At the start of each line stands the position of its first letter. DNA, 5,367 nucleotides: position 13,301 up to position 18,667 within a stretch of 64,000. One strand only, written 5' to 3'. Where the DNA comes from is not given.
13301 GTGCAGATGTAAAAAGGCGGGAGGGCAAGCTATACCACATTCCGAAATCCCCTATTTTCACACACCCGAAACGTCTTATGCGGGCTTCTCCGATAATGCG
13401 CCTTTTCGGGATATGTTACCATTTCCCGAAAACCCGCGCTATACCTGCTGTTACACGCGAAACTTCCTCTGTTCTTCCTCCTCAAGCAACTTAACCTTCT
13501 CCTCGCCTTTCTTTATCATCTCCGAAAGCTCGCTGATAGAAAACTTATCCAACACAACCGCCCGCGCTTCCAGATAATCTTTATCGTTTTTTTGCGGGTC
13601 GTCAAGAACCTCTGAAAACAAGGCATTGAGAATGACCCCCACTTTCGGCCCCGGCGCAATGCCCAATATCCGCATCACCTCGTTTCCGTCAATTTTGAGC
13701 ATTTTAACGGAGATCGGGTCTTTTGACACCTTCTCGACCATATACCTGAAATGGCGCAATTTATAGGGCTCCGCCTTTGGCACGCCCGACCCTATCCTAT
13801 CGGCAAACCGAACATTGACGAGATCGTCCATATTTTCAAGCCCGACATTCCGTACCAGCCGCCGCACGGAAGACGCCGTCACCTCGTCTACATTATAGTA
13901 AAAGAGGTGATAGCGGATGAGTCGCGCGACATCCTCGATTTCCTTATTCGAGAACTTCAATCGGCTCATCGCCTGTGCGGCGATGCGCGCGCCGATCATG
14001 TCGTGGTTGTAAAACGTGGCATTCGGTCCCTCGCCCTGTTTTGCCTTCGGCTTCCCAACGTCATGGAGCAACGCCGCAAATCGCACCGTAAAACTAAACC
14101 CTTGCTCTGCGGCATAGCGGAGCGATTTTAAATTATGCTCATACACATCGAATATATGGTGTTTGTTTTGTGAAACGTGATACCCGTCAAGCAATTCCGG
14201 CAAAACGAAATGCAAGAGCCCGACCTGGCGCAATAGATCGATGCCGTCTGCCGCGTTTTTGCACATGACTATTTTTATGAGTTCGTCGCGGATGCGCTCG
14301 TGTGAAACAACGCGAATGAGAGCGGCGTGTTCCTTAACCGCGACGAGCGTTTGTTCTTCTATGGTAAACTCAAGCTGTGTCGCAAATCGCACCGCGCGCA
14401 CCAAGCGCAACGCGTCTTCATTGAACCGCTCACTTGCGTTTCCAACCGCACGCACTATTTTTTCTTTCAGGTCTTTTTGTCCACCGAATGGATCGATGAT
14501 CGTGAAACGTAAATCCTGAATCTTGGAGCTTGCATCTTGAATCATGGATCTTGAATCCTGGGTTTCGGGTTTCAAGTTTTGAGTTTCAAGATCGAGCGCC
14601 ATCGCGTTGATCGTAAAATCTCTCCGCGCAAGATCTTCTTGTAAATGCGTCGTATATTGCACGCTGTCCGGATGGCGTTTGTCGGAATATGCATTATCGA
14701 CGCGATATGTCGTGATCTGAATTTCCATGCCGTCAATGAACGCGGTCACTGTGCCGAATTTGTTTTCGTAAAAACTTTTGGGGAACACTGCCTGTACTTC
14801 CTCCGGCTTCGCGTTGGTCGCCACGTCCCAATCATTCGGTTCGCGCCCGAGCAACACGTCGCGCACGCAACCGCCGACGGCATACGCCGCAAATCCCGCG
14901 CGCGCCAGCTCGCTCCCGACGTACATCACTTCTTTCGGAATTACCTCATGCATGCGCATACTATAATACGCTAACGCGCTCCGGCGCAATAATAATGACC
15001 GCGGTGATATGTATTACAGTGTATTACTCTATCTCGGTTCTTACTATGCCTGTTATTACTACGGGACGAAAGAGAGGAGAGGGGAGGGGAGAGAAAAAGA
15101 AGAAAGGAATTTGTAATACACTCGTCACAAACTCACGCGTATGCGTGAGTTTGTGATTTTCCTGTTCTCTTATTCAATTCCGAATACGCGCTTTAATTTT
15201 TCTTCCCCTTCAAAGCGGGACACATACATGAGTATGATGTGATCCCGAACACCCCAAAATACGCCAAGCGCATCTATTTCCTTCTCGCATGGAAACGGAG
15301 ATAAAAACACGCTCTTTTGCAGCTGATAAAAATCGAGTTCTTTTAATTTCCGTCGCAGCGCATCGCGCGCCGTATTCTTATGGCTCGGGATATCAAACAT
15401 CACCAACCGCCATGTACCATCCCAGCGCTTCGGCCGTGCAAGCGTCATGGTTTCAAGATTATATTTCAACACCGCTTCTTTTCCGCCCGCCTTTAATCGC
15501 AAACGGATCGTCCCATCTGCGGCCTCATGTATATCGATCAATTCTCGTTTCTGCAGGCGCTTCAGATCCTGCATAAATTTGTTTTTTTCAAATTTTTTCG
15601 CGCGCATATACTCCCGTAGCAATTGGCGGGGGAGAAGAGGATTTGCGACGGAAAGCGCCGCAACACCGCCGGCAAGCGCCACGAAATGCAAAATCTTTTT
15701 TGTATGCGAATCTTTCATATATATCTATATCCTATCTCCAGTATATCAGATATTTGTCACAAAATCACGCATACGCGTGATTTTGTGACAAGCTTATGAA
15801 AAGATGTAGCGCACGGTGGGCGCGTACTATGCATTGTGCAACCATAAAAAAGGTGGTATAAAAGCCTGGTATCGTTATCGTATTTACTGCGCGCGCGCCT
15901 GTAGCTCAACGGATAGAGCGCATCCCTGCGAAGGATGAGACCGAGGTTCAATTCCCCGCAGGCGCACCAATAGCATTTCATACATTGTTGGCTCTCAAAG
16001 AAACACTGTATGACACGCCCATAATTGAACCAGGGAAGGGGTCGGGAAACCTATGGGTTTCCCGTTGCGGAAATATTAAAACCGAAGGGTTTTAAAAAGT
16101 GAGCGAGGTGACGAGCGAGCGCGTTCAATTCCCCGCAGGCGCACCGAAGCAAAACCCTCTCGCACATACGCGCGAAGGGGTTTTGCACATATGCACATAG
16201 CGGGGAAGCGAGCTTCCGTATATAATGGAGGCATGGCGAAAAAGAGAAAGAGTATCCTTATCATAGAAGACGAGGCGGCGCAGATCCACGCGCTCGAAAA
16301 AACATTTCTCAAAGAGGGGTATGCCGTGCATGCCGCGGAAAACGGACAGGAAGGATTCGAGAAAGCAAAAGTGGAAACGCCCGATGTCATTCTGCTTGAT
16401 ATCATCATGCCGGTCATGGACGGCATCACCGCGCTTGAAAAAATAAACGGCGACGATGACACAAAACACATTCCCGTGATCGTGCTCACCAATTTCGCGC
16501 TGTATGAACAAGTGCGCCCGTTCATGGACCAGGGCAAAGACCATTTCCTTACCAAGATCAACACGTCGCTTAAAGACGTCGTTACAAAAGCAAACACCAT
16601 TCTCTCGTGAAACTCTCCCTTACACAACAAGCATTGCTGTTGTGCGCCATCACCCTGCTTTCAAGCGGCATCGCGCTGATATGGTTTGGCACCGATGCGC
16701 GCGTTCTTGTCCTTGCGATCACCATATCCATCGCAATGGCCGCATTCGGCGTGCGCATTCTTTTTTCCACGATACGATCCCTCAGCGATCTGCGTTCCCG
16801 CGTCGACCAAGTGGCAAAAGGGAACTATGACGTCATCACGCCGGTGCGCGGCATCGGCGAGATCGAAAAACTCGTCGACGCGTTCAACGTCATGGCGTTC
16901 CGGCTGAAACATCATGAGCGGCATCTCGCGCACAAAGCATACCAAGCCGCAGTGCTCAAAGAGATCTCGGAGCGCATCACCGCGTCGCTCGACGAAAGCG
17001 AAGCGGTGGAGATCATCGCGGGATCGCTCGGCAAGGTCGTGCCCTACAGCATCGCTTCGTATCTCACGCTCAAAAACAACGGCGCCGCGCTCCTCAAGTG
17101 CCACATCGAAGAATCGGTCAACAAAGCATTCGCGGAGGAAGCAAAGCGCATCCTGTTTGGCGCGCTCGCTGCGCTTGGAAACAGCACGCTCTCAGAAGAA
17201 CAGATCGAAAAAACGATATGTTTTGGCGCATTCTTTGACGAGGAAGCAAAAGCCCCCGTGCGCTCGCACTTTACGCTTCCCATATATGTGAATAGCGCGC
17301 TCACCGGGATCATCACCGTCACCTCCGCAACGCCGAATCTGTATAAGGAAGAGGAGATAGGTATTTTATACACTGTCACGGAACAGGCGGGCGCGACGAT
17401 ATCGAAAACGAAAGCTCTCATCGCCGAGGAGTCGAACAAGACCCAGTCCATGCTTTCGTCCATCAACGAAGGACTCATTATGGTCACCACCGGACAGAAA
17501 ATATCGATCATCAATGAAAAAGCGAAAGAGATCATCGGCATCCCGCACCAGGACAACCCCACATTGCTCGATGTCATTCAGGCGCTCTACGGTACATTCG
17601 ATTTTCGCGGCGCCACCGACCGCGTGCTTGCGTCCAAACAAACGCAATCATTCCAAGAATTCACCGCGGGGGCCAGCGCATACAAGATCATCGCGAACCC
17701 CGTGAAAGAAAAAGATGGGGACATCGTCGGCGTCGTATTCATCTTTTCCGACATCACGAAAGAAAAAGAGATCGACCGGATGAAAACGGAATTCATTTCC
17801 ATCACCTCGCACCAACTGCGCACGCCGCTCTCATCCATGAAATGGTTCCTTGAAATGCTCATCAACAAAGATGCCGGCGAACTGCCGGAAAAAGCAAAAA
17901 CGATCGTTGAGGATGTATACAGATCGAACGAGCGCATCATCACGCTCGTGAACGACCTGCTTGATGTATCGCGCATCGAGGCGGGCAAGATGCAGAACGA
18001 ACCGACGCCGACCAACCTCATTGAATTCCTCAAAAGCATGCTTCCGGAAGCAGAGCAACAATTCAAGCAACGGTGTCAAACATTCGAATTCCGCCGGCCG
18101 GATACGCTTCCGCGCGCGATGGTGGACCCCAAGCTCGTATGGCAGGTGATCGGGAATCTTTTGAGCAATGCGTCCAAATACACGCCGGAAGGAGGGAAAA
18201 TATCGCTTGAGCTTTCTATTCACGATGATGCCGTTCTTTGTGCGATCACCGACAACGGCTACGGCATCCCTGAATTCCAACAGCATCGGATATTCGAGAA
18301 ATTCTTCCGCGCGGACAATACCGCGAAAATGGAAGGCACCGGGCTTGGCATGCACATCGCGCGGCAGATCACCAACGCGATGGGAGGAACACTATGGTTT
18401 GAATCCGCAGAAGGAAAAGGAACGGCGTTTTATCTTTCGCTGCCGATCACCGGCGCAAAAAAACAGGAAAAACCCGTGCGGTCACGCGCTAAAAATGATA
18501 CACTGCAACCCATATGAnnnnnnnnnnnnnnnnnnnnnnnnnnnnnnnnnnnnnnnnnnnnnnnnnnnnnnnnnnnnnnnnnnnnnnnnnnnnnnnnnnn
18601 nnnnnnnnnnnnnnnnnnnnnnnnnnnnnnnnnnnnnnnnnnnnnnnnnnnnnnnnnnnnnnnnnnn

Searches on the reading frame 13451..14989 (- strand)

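Call 96: search_protein_families(library=pfam, proteins=[window:13451-14989:-], max_evalue=0.00001)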
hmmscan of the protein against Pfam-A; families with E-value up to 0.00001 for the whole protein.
window:13451-14989:- (512 aa): 4 families
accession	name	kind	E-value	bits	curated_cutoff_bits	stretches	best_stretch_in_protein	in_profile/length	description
PF01743.26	PolyA_pol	-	3e-36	125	23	1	35-180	1-126/126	Poly A polymerase head domain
PF12627.12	PolyA_pol_RNAbd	-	1.6e-19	69.9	22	1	208-266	2-60/64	Probable RNA and SrmB- binding site of polymerase A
PF01966.28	HD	-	4.7e-12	46.7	22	1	282-374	1-93/116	HD domain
PF13735.12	tRNA_NucTran2_2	-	5.8e-08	33.3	27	1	337-475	24-147/149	tRNA nucleotidyltransferase domain 2 putative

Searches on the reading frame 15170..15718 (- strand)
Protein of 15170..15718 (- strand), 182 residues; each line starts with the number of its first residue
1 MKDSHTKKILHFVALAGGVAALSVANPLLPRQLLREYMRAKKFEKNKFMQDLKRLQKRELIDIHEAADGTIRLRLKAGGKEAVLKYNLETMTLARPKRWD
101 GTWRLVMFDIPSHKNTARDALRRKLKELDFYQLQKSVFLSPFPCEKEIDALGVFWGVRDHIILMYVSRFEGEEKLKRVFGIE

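Call 96: search_protein_families(library=pfam, proteins=[window:15170-15718:-], max_evalue=0.00001)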
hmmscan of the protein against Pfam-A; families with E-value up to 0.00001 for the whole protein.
window:15170-15718:- (182 aa): 1 family
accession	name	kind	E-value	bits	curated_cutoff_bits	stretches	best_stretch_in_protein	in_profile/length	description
PF20803.2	PaaX_M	-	1.4e-20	73.6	24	1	97-173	2-78/83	PaaX protein central Cas2-like domain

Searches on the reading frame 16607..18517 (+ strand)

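Call 96: search_protein_families(library=pfam, proteins=[window:16607-18517:+], max_evalue=0.00001)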
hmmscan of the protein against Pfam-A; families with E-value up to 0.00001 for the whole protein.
window:16607-18517:+ (636 aa): 3 families
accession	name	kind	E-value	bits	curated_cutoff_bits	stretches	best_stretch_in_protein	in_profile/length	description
PF02518.31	HATPase_c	-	4e-28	98.5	26.4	1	507-614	2-109/111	Histidine kinase-, DNA gyrase B-, and HSP90-like ATPase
PF00512.31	HisKA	-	1.3e-17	64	26.9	1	392-460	1-66/66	His Kinase A (phospho-acceptor) domain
PF00672.30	HAMP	-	2.1e-07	31.6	25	1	55-101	6-52/53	HAMP domain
